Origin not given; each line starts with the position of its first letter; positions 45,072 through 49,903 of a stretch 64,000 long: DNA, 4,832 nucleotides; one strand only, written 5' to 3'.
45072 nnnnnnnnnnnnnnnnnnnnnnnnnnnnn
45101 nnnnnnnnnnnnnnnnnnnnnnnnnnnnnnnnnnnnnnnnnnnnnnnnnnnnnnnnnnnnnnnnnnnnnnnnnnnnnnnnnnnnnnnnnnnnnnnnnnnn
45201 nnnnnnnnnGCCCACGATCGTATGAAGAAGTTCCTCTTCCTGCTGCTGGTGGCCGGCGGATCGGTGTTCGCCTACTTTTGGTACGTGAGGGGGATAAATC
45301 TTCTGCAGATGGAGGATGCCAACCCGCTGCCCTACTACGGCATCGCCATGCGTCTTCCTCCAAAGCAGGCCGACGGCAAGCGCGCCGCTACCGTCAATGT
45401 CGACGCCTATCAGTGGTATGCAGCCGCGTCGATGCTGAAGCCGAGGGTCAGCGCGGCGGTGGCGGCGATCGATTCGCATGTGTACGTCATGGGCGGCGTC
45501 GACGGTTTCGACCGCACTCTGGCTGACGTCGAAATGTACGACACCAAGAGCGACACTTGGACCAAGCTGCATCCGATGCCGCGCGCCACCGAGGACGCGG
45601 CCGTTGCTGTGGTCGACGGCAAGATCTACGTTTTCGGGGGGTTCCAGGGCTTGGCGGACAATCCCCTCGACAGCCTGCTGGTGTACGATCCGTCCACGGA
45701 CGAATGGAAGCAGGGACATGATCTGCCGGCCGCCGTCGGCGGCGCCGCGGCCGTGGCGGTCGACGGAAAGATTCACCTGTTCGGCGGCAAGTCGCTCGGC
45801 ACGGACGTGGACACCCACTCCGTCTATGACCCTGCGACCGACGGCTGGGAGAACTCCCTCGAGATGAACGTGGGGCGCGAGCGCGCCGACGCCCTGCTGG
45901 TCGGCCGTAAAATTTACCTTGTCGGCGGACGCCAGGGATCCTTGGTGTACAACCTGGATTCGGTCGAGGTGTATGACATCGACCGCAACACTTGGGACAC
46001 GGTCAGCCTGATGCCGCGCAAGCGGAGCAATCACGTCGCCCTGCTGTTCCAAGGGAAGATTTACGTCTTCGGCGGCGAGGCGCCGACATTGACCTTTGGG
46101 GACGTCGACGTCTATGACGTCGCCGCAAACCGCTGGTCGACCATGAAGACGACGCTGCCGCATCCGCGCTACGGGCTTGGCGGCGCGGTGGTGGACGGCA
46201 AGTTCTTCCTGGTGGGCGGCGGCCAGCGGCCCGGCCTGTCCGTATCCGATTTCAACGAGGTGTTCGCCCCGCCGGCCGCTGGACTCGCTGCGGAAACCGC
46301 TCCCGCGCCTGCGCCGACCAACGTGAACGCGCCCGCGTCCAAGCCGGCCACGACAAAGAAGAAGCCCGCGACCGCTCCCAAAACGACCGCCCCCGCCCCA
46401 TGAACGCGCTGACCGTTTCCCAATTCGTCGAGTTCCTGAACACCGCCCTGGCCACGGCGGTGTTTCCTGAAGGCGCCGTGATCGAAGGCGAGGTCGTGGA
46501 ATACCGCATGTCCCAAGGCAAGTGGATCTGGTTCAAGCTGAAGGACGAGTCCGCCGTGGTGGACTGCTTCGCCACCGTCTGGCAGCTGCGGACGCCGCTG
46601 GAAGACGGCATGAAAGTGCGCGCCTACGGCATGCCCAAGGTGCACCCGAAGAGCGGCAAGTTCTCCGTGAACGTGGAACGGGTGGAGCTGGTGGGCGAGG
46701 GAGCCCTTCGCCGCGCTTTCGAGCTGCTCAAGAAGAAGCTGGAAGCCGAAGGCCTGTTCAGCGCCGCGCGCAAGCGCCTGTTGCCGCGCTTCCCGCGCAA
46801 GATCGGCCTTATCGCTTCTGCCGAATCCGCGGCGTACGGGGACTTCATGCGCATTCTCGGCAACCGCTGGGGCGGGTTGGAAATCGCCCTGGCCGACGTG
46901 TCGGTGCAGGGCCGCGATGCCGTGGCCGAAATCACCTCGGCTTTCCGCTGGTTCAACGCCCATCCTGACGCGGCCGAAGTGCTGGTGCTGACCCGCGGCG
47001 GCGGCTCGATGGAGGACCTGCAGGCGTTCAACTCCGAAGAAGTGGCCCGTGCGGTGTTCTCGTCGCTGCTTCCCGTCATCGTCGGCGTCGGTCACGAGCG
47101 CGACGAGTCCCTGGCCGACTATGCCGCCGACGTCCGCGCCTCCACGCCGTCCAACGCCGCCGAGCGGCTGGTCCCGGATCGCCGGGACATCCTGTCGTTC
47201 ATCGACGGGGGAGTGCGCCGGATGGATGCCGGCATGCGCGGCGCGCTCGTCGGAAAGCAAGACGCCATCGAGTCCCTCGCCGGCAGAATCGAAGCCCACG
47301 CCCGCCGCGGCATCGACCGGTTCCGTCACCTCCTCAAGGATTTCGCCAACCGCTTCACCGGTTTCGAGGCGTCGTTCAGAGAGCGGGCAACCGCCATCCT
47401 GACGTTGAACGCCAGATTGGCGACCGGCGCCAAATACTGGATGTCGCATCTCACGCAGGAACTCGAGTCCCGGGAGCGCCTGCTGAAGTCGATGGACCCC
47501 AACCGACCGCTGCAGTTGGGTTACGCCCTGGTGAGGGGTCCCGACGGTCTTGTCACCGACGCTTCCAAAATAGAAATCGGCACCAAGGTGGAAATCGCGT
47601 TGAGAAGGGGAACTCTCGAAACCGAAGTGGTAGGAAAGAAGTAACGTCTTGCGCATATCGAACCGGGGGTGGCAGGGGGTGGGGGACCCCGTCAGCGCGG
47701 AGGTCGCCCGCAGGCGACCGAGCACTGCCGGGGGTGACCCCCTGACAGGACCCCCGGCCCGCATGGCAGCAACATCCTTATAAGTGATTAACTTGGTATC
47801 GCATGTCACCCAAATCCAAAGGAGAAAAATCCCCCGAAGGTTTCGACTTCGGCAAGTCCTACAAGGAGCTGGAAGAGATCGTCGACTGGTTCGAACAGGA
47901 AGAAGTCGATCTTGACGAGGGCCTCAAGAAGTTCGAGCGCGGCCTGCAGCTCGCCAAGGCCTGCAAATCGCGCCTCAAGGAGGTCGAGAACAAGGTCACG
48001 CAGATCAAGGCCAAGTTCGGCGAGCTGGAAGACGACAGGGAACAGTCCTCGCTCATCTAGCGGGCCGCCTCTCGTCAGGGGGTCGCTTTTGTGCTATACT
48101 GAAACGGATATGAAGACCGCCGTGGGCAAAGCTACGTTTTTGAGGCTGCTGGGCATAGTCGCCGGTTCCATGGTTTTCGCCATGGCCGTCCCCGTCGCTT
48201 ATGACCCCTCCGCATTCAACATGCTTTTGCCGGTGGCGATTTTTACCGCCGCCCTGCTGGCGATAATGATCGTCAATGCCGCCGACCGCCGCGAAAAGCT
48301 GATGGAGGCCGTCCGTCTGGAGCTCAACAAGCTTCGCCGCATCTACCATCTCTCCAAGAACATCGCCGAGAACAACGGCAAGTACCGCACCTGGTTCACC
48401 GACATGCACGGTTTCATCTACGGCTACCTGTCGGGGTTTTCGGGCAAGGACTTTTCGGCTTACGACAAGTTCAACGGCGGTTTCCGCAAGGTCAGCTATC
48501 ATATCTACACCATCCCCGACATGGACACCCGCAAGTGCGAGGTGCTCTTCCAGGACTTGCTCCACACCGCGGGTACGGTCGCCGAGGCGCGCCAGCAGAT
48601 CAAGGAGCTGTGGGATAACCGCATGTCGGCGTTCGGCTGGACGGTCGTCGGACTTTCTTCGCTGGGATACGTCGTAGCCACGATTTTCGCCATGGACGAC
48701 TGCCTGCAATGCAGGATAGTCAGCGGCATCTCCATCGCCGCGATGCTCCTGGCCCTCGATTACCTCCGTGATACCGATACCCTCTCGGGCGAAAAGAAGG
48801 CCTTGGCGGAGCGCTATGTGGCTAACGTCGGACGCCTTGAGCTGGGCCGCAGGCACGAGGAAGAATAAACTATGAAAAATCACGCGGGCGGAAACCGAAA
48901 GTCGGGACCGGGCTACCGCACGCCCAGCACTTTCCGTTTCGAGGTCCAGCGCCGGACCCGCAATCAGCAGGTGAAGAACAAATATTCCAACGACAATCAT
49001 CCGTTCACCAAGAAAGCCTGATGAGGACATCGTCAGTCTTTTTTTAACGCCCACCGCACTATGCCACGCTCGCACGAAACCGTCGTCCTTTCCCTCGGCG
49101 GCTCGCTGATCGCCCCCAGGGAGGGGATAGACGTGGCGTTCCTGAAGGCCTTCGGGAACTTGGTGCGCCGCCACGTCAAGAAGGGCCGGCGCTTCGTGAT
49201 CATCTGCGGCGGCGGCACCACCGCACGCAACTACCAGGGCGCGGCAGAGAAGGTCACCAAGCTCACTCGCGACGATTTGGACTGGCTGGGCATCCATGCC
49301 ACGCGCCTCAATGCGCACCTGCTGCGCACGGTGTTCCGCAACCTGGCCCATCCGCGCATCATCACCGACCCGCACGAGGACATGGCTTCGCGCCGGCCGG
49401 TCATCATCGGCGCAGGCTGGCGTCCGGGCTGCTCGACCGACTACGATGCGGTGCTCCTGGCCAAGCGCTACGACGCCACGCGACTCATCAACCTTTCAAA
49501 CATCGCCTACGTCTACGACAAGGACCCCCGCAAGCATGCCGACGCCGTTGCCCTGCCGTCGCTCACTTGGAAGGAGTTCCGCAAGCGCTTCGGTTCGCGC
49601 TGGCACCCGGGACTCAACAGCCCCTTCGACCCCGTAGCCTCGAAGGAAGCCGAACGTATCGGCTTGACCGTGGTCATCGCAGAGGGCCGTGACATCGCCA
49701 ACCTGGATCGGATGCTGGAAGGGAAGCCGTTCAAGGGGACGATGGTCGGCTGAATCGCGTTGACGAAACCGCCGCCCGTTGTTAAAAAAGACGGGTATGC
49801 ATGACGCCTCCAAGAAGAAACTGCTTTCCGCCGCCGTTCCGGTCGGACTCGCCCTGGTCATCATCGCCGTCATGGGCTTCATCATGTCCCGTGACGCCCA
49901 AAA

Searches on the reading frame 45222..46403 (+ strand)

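Call 52: search_protein_families(library=pfam, proteins=[window:45222-46403:+], max_evalue=0.0001)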
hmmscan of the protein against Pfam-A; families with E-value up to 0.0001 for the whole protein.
window:45222-46403:+ (393 aa): 11 families
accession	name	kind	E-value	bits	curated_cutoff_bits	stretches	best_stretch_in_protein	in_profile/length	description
PF01344.31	Kelch_1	-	1.1e-54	181.9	20.1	4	74-120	1-46/46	Kelch motif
PF24681.1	Kelch_KLHDC2_KLHL20_DRC7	-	8.8e-48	162.9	50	2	174-340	1-177/221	KLHDC2/KLHL20/DRC7 Kelch-repeats domain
PF25210.1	Kelch_FKB95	-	1.4e-46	159.8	70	4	75-164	33-122/268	FKB95, Kelch-repeats domain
PF13964.12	Kelch_6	-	2.2e-37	126.2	25.3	3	74-121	1-48/50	Kelch motif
PF13418.12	Kelch_4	-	1.2e-33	115.3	21.6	3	268-313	2-48/49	Galactose oxidase, central domain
PF07646.21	Kelch_2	-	4.8e-33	111.8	21.3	2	126-166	5-45/48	Kelch motif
PF24996.1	NANM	-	2.9e-27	95.9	45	2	221-334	10-125/350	N-acetylneuraminate epimerase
PF13415.12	Kelch_3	-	3.6e-26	91.2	22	2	228-271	1-43/48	Galactose oxidase, central domain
PF24981.1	Beta-prop_ATRN-LZTR1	-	5.6e-26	91.9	50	2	231-324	1-100/289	Attractin/LZTR1 beta-propeller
PF13854.13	Kelch_HCF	-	1.3e-11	44.8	113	0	229-290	201-262/345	Host cell factor, Kelch-repeats domain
PF19755.4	DUF6242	-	2.5e-07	31.2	29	0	59-138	124-202/217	Domain of unknown function (DUF6242)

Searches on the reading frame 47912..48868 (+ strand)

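Call 16: search_protein_families(library=pfam, proteins=[window:47912-48868:+], max_evalue=0.001)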
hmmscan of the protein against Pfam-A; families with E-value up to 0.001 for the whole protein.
window:47912-48868:+ (318 aa): 1 family
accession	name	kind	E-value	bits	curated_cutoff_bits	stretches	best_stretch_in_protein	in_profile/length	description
PF14023.12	Bestrophin-like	-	3.7e-08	33.7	32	1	107-154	36-83/232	Bestrophin-like domain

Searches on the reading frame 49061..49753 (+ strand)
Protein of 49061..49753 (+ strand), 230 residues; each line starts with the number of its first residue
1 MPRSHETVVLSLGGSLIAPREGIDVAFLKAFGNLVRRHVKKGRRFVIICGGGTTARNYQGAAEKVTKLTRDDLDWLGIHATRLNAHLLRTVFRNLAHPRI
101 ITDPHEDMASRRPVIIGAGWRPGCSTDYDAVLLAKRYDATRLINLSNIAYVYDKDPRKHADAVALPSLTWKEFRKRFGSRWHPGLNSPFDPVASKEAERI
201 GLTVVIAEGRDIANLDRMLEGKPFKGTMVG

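Call 16: search_protein_families(library=pfam, proteins=[window:49061-49753:+], max_evalue=0.001)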
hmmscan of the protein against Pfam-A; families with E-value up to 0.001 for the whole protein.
window:49061-49753:+ (230 aa): 1 family
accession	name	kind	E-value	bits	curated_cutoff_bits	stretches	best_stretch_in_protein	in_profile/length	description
PF00696.33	AA_kinase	-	1.1e-26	94.4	24.9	1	7-207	2-233/234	Amino acid kinase family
